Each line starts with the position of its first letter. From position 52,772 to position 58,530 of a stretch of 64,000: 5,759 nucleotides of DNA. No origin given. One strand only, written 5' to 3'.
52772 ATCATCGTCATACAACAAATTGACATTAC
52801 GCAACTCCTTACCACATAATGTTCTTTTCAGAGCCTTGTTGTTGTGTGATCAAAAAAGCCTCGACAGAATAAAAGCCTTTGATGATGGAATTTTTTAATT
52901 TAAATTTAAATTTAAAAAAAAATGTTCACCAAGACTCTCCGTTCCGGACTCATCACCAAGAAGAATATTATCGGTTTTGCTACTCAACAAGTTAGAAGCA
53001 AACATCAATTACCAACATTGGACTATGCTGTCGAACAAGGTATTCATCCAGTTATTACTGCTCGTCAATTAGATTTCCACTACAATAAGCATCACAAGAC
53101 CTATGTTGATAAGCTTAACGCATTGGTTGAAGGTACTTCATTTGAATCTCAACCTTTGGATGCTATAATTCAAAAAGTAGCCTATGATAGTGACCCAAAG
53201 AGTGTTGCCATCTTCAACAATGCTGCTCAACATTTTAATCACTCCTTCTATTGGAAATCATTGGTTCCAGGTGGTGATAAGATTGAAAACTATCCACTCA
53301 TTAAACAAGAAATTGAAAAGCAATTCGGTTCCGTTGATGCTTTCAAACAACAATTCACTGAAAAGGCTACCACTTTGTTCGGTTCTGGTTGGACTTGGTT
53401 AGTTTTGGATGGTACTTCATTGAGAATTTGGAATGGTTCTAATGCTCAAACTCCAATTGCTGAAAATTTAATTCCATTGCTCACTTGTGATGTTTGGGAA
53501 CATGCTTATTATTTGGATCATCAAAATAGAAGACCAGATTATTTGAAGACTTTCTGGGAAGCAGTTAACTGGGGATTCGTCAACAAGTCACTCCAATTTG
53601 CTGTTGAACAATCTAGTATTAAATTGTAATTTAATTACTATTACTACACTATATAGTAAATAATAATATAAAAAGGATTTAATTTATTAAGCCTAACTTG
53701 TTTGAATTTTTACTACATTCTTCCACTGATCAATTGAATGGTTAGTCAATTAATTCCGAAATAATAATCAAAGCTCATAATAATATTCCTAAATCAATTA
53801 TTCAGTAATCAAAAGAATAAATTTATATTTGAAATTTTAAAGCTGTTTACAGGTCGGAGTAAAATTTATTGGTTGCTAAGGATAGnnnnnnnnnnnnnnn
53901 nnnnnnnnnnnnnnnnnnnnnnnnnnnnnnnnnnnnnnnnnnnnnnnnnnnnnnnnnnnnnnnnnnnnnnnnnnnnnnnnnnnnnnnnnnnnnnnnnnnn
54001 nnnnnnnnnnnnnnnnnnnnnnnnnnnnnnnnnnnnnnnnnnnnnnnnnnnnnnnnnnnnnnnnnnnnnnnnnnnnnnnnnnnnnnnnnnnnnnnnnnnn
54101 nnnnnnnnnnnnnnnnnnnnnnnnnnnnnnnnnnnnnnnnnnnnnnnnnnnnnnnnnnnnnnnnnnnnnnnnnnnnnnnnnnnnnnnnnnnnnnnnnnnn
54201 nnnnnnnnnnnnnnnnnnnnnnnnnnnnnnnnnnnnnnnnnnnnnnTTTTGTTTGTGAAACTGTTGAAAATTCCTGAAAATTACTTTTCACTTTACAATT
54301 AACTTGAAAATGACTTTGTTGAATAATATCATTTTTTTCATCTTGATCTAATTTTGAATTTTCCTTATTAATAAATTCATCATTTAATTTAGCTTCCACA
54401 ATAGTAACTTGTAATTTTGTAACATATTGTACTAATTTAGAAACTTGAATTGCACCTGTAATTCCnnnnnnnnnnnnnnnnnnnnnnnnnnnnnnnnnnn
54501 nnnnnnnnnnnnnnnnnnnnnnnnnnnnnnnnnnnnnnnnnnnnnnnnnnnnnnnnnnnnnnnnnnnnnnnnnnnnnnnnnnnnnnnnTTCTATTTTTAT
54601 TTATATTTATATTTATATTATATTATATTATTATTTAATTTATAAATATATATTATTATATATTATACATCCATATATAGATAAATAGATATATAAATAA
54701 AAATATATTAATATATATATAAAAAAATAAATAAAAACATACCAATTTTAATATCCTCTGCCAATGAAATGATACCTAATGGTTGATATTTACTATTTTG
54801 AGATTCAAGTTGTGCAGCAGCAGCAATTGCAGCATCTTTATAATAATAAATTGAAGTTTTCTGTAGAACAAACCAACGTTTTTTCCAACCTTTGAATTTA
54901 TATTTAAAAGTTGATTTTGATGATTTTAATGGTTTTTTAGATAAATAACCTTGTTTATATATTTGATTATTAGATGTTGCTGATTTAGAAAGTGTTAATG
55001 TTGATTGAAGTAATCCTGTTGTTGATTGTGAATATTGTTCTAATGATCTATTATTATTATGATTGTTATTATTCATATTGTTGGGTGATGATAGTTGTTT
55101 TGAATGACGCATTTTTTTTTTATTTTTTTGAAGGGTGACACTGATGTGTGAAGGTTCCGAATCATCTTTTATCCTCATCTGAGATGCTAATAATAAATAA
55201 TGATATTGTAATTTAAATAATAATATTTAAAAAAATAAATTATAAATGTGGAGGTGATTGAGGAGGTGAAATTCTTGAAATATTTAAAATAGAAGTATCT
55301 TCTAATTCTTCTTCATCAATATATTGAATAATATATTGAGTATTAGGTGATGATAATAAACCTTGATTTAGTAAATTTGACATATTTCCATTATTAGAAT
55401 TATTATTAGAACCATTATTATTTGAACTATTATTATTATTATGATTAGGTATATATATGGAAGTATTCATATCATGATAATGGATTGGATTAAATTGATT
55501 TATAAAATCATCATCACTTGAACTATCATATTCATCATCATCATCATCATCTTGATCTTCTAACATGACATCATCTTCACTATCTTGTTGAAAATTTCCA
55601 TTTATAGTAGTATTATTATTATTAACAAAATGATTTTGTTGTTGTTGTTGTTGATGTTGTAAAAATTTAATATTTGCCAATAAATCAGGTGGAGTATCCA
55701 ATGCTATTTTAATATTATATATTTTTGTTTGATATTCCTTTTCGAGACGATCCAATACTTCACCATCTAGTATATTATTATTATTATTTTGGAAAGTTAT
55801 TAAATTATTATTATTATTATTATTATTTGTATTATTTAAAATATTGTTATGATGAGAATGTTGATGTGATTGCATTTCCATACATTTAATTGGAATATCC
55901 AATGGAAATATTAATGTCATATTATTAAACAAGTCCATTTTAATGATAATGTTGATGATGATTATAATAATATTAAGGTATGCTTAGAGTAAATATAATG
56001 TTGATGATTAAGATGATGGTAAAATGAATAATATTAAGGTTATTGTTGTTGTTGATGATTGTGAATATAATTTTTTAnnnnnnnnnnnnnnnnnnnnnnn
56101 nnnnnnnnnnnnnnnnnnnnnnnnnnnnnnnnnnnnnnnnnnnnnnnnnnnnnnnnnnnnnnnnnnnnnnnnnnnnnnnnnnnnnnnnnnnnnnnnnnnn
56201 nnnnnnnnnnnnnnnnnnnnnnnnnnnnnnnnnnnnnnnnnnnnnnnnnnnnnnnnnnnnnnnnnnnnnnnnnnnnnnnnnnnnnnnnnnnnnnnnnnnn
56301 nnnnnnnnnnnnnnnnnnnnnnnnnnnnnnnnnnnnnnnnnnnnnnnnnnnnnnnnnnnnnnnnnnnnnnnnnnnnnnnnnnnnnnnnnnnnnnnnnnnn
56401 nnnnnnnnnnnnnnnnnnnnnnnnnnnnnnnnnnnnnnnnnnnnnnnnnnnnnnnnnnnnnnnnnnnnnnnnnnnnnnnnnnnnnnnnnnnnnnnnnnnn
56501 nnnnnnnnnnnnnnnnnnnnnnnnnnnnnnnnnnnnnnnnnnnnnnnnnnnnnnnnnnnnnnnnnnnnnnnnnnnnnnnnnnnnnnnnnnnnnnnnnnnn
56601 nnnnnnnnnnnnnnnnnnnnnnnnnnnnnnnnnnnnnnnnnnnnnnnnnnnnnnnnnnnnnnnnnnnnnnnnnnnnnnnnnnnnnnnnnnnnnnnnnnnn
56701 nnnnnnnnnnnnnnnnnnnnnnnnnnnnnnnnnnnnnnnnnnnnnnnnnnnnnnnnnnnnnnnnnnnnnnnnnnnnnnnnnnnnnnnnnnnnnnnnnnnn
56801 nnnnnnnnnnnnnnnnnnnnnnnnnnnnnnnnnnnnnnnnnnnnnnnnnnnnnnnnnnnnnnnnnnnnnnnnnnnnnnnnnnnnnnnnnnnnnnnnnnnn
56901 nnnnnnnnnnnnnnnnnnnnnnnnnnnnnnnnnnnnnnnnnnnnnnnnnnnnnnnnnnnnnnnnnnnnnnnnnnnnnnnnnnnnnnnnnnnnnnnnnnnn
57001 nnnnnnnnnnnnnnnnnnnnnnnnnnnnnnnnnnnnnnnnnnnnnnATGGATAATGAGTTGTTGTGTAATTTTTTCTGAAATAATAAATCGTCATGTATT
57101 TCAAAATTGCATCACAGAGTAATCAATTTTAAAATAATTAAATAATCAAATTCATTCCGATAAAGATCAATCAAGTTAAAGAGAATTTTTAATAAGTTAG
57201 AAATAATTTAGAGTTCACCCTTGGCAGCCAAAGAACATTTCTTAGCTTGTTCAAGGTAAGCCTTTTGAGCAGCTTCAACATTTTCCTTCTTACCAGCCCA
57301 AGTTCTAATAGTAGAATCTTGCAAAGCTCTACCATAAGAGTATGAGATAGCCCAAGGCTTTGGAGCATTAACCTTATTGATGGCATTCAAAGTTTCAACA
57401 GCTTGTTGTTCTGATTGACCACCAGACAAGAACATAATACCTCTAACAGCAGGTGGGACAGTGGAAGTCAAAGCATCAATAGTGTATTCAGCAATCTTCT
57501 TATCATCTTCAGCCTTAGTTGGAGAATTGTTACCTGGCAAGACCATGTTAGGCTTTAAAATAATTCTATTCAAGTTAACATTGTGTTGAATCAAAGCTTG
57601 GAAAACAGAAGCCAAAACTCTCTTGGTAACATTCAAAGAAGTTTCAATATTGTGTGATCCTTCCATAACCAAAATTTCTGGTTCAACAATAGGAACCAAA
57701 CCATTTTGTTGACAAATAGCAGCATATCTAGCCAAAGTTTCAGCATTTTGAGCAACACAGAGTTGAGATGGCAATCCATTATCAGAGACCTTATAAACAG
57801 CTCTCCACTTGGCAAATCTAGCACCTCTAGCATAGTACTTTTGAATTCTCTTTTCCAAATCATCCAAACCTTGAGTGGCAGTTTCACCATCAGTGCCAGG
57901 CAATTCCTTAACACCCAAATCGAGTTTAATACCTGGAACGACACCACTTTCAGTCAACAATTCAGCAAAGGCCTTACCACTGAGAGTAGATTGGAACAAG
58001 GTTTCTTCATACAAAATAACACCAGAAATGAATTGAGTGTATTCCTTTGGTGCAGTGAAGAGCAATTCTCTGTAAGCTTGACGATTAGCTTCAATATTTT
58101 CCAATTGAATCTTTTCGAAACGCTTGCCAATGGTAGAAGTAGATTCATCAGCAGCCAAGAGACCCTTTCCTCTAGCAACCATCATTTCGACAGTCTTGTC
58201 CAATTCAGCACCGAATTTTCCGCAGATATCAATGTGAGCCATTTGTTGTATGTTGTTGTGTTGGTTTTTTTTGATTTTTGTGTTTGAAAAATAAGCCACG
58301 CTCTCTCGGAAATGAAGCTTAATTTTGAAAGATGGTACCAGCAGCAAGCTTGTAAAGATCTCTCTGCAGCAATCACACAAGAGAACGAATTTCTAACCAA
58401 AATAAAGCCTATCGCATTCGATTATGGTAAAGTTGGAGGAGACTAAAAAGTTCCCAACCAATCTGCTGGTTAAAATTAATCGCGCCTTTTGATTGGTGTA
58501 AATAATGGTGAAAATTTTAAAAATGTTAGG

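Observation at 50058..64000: Large inverted segmental duplication (>=4.2-kb arms, 5.6-kb unique spacer) with one breakpoint inside GAPDH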

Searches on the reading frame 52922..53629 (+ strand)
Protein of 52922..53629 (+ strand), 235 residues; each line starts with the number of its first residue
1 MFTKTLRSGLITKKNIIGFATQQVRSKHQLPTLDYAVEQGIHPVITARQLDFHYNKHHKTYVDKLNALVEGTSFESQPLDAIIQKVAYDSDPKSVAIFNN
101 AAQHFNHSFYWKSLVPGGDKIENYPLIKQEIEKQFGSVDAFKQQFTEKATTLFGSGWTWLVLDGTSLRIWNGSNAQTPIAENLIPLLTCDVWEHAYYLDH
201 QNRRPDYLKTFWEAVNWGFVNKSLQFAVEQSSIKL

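Call 6: find_encoding_contigs(protein=window:52922-53629:+, flank=10000, max_places=10)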
Protein window:52922-53629:+ (235 aa): no gene with exactly this product is on record in the collection.

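Call 8: search_protein_families(library=pfam, proteins=[window:52922-53629:+], max_evalue=0.01)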
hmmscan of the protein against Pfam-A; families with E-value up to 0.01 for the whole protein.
window:52922-53629:+ (235 aa): 2 families
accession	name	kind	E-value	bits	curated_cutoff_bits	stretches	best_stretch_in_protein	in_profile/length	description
PF02777.23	Sod_Fe_C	-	1.8e-38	131.1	20.9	1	127-222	5-101/102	Iron/manganese superoxide dismutases, C-terminal domain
PF00081.27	Sod_Fe_N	-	2.5e-24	86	27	1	27-114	1-81/82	Iron/manganese superoxide dismutases, alpha-hairpin domain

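Call 14: list_cluster_members(proteins=[window:52922-53629:+, window:51546-52577:-, window:61490-62521:+, window:49092-51461:+, P0001, window:57208-58242:-, window:48105-48425:-, window:48555-48887:-, window:45514-46029:+])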
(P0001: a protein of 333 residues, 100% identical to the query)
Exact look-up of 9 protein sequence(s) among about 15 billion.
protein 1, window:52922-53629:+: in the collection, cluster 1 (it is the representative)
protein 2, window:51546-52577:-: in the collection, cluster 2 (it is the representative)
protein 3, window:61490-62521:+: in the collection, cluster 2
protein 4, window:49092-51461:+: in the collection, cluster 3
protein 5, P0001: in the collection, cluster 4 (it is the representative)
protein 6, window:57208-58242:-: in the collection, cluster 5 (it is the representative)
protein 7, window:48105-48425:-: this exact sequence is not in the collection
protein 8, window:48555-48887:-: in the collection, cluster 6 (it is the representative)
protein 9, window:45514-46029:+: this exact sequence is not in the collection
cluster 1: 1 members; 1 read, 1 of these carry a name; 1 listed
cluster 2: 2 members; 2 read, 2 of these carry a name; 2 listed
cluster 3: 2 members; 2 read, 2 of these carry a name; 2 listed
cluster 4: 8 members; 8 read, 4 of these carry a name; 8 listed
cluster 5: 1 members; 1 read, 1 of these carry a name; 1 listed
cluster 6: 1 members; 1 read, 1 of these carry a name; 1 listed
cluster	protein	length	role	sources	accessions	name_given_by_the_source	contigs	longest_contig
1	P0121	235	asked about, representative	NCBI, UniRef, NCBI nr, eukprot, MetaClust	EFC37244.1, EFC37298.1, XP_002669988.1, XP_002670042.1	predicted protein [Naegleria gruberi] | Superoxide dismutase n=1 Tax=Naegleria gruberi TaxID=5762 RepID=D2W137_NAEGR | uncharacterized protein NAEGRDRAFT_81995 [Naegleria gruberi]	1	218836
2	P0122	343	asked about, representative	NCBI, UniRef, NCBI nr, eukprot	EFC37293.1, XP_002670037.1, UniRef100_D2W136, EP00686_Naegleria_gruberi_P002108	predicted protein [Naegleria gruberi] | Predicted protein n=1 Tax=Naegleria gruberi TaxID=5762 RepID=D2W136_NAEGR | uncharacterized protein NAEGRDRAFT_75075 [Naegleria gruberi]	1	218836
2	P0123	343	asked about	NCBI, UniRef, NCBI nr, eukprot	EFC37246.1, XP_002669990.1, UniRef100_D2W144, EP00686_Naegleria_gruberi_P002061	predicted protein [Naegleria gruberi] | Predicted protein n=1 Tax=Naegleria gruberi TaxID=5762 RepID=D2W144_NAEGR | uncharacterized protein NAEGRDRAFT_75083 [Naegleria gruberi]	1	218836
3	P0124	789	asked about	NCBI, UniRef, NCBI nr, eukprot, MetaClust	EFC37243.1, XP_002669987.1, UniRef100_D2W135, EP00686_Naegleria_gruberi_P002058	predicted protein [Naegleria gruberi] | Predicted protein n=1 Tax=Naegleria gruberi TaxID=5762 RepID=D2W135_NAEGR | uncharacterized protein NAEGRDRAFT_75074 [Naegleria gruberi]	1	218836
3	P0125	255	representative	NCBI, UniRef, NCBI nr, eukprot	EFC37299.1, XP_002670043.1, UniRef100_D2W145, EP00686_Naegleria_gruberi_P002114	predicted protein [Naegleria gruberi] | Predicted protein n=1 Tax=Naegleria gruberi TaxID=5762 RepID=D2W145_NAEGR | uncharacterized protein NAEGRDRAFT_75084 [Naegleria gruberi]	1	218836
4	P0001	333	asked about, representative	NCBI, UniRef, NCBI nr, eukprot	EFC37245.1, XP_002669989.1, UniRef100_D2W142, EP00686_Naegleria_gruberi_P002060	glyceraldehyde-3-phosphate dehydrogenase [Naegleria gruberi] | Glyceraldehyde-3-phosphate dehydrogenase n=1 Tax=Naegleria gruberi TaxID=5762 ... | XP_002669989.1 glyceraldehyde-3-phosphate dehydrogenase [Naegleria gruberi strain NEG-M]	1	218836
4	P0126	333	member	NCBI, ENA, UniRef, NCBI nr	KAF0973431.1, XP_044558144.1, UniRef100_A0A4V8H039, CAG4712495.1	hypothetical protein FDP41_008135 [Naegleria fowleri] | Glyceraldehyde-3-phosphate dehydrogenase n=1 Tax=Naegleria fowleri TaxID=5763 ... | uncharacterized protein FDP41_008135 [Naegleria fowleri]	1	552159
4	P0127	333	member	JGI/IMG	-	glyceraldehyde 3-phosphate dehydrogenase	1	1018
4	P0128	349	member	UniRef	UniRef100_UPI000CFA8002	Glyceraldehyde-3-phosphate dehydrogenase n=1 Tax=Naegleria gruberi TaxID=5762 ...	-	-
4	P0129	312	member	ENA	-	-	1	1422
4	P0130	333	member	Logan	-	-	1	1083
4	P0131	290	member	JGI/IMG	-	-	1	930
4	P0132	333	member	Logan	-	-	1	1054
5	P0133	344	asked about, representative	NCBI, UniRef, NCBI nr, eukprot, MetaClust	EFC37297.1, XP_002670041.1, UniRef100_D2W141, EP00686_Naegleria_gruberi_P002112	predicted protein [Naegleria gruberi] | fructose-bisphosphate aldolase n=1 Tax=Naegleria gruberi TaxID=5762 RepID=D2W141_NAEGR | uncharacterized protein NAEGRDRAFT_56383 [Naegleria gruberi]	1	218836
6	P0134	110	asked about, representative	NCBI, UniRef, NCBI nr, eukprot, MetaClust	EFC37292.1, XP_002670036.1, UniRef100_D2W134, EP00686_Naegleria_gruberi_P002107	predicted protein [Naegleria gruberi] | Predicted protein n=1 Tax=Naegleria gruberi TaxID=5762 RepID=D2W134_NAEGR | uncharacterized protein NAEGRDRAFT_75073 [Naegleria gruberi]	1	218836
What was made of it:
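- On Haplotype-duplication / fold-back misassembly: The 110-aa gene at 48555-48887 has no second accession (call 14), so the right arm or the scaffold stops within about 1.2 kb.
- The 110-aa gene just left of the arm has a single accession and a one-member cluster (call 14). No GAPDH 5' fragment or reciprocal chimera was seen in the GAPDH cluster (call 14), although such a fragment could have been missed.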

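Call 60: find_encoding_contigs(protein=P0129, flank=10000, max_places=6)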
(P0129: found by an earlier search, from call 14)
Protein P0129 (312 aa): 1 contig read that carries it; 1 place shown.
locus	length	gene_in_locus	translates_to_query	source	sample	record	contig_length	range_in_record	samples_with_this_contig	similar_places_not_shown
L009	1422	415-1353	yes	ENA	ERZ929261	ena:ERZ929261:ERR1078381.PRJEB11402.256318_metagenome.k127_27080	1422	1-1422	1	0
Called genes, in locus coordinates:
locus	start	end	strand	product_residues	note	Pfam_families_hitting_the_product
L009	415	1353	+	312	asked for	PF00044:Gp_dh_N, PF02800:Gp_dh_C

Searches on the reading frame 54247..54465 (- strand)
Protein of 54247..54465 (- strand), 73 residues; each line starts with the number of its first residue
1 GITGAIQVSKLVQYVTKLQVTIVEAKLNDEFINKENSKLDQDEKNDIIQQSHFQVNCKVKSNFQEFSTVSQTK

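Call 35: search_protein_families(library=pfam, proteins=[window:54247-54465:-], max_evalue=10)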
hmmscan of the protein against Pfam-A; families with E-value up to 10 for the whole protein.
seq(73 aa): 1 family
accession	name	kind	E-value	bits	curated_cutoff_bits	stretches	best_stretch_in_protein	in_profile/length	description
PF03419.18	Peptidase_U4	-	0.2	11.4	28.4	1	10-61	170-222/284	Sporulation factor SpoIIGA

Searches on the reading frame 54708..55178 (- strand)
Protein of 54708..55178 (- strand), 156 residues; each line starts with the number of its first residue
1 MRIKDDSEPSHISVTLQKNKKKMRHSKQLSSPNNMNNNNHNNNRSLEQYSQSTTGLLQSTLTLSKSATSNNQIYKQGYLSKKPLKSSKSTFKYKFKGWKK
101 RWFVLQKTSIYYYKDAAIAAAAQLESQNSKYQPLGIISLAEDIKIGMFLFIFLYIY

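Call 8: search_protein_families(library=pfam, proteins=[window:54708-55178:-], max_evalue=0.01)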
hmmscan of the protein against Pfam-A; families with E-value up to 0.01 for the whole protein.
window:54708-55178:- (156 aa): 3 families
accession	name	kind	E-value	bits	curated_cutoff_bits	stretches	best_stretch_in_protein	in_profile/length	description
PF00169.35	PH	-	7.3e-09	36.5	25.1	1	74-140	2-51/105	PH domain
PF15410.12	PH_9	-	0.0045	17.6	28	1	74-139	1-68/118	Pleckstrin homology domain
PF15413.13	PH_11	-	0.0067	17.3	30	1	94-134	14-44/101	Pleckstrin homology domain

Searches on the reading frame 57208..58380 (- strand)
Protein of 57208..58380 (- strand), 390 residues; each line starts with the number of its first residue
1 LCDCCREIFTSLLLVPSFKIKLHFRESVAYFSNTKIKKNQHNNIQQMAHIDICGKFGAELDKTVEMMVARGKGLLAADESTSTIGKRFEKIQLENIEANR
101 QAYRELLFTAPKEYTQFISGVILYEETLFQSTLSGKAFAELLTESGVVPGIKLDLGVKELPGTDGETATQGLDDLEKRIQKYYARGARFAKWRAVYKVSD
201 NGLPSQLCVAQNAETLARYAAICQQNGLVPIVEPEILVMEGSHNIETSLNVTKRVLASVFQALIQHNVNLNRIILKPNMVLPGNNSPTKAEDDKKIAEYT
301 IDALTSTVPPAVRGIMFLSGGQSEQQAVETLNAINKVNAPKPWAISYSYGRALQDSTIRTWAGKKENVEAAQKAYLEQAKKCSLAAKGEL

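Call 8: search_protein_families(library=pfam, proteins=[window:57208-58380:-], max_evalue=0.01)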
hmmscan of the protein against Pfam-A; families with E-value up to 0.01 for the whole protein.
window:57208-58380:- (390 aa): 1 family
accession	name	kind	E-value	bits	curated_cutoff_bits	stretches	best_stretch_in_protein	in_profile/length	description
PF00274.25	Glycolytic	-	5.2e-144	479.8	22.2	1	59-389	1-328/349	Fructose-bisphosphate aldolase class-I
